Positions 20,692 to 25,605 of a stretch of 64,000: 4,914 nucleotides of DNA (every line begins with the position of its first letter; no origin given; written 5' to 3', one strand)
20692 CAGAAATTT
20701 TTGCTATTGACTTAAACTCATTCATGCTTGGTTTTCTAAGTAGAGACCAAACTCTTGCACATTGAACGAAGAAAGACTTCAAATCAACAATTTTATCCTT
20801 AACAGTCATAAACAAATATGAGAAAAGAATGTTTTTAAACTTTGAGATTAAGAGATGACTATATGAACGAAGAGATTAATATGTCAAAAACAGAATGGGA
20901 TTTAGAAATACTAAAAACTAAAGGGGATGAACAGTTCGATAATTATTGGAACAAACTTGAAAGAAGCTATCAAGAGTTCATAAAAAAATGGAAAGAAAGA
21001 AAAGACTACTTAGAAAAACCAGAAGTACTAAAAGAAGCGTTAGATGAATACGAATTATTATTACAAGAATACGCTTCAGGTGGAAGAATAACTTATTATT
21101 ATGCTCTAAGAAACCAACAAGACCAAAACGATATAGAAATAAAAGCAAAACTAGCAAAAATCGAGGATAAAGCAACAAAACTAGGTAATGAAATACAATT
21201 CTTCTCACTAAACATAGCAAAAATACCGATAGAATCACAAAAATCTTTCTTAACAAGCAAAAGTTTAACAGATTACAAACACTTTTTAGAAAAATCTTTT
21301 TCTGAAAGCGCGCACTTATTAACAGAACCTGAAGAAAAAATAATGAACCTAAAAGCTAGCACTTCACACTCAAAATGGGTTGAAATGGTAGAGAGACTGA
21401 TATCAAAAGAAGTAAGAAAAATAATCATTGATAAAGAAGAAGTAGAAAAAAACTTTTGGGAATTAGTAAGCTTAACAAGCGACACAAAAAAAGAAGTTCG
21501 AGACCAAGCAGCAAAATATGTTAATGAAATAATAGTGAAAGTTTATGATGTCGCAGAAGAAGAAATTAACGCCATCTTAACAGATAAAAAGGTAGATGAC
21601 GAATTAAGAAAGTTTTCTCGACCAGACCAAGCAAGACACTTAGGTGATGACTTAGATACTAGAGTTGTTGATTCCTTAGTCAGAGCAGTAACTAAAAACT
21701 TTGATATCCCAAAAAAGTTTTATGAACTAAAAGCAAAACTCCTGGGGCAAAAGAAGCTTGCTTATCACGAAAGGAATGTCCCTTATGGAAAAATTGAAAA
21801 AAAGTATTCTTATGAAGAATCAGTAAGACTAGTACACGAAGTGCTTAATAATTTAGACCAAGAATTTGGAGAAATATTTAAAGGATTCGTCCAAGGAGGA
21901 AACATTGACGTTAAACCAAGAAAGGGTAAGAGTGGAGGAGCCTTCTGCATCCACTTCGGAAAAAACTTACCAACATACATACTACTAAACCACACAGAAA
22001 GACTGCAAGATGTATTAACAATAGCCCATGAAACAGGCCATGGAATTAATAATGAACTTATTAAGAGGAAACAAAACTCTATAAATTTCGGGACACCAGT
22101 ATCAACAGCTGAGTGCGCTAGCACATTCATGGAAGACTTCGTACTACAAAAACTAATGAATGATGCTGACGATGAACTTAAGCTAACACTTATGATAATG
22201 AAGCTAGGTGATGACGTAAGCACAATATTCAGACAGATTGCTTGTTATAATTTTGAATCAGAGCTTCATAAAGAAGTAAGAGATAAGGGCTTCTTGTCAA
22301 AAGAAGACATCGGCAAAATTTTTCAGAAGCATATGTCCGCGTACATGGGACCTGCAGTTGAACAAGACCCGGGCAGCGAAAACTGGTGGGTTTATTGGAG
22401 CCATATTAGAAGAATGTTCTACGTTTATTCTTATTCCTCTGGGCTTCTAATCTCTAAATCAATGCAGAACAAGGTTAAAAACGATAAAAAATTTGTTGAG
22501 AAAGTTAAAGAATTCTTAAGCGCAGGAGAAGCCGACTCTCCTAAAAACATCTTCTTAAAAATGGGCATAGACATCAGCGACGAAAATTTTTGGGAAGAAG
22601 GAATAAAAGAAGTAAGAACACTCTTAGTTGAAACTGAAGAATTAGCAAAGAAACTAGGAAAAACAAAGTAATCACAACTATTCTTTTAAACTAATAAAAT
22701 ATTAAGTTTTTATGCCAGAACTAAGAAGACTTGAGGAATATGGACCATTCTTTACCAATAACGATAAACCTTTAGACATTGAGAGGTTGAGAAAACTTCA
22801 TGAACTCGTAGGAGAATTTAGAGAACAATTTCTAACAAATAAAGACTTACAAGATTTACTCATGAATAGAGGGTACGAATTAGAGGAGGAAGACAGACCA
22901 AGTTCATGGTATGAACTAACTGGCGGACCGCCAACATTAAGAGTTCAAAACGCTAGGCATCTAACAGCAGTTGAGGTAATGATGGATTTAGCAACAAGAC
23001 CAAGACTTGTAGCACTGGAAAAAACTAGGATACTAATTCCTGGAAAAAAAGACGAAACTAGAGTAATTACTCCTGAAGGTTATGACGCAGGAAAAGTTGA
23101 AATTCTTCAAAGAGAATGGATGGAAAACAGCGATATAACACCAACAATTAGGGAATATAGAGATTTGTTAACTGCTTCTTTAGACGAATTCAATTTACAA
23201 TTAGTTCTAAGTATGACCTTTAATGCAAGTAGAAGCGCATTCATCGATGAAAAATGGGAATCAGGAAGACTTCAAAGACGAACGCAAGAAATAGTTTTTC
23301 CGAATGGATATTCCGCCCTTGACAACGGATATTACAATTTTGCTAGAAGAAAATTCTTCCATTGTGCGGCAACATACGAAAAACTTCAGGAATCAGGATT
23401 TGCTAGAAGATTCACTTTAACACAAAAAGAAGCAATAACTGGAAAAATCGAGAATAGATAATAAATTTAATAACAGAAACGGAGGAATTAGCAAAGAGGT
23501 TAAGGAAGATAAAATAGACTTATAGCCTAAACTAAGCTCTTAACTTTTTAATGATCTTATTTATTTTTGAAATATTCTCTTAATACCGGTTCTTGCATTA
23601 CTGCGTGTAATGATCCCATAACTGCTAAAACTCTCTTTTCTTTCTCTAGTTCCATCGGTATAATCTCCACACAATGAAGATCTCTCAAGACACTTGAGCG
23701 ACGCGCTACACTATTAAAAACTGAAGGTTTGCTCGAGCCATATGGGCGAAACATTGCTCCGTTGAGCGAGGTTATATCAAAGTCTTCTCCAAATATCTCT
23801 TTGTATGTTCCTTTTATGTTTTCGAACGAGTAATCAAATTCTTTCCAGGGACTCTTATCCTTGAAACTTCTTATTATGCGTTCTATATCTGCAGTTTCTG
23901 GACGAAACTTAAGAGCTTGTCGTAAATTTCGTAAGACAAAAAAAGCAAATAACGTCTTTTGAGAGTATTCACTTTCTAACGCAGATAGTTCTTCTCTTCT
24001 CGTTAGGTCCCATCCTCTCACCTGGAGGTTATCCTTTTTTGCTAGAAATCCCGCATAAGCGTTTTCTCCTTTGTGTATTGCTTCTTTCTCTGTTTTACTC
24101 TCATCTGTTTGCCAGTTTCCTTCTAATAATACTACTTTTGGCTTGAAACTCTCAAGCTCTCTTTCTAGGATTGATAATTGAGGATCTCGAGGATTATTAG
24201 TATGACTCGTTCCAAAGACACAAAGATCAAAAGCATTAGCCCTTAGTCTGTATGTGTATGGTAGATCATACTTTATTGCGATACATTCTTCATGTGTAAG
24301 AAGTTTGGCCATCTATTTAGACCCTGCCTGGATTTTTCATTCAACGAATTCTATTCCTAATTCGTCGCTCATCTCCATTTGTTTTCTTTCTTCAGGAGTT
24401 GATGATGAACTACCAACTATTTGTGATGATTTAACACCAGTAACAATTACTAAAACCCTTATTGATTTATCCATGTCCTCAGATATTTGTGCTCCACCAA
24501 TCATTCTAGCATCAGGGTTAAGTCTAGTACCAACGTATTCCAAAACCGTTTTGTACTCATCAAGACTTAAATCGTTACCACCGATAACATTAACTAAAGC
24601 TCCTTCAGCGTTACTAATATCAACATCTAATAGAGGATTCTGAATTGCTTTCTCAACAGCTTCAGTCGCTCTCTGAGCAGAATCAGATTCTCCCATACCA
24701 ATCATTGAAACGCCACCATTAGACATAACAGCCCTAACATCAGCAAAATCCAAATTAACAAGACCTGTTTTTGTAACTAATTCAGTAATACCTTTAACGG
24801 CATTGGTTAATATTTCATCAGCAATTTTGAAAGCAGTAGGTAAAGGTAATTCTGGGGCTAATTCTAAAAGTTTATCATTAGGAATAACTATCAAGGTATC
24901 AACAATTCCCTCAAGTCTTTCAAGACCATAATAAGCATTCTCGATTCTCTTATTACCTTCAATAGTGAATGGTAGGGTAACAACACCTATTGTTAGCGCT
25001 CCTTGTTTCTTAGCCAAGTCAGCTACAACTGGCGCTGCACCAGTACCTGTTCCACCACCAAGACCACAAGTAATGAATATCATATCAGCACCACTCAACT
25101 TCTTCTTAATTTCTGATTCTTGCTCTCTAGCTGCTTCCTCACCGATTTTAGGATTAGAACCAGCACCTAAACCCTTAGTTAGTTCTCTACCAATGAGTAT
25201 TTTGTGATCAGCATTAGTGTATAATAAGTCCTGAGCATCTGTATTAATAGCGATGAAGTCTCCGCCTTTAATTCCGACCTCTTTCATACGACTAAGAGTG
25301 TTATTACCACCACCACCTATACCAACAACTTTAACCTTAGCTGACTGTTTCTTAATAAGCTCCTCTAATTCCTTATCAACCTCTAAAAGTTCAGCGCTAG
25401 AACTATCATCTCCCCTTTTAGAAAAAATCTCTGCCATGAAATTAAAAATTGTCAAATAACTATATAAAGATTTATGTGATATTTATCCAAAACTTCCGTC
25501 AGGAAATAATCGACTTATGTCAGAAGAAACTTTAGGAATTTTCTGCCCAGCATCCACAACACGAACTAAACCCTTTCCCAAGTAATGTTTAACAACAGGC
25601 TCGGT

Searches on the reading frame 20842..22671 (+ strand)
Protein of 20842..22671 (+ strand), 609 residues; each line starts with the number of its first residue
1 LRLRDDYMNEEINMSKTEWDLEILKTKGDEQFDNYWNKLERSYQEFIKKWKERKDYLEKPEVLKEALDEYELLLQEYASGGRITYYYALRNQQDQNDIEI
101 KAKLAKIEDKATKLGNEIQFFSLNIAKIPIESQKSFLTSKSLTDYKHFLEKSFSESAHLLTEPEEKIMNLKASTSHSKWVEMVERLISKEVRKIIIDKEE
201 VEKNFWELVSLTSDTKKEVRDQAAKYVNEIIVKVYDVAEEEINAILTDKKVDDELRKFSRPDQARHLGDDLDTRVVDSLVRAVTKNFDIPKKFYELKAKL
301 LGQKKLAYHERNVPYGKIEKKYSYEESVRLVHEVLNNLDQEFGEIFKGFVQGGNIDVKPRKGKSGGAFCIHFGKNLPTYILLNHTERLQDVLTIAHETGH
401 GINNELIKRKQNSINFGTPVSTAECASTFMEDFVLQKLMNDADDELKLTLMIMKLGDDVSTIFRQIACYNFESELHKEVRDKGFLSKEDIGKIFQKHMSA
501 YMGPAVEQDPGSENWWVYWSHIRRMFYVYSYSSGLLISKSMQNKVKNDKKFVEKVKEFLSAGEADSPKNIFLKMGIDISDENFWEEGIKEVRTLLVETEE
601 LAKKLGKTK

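Call 39: search_protein_families(library=pfam, proteins=[window:20842-22671:+], max_evalue=0.001)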
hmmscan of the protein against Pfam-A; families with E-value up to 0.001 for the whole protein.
window:20842-22671:+ (609 aa): 2 families
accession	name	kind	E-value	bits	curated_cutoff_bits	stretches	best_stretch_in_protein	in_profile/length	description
PF01432.26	Peptidase_M3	-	3.8e-30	106.1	27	1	218-588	9-455/457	Peptidase family M3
PF08439.15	Peptidase_M3_N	-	8.7e-08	32.7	25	1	125-179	2-57/70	Oligopeptidase F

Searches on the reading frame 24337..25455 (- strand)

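Call 39: search_protein_families(library=pfam, proteins=[window:24337-25455:-], max_evalue=0.001)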
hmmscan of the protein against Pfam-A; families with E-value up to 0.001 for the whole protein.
window:24337-25455:- (372 aa): 2 families
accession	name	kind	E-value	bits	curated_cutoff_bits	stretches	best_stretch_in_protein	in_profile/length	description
PF00091.31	Tubulin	-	1.9e-49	169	33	1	40-199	1-188/190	Tubulin/FtsZ family, GTPase domain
PF12327.13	FtsZ_C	-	1.9e-31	108.7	27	1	248-342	1-95/95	FtsZ family, C-terminal domain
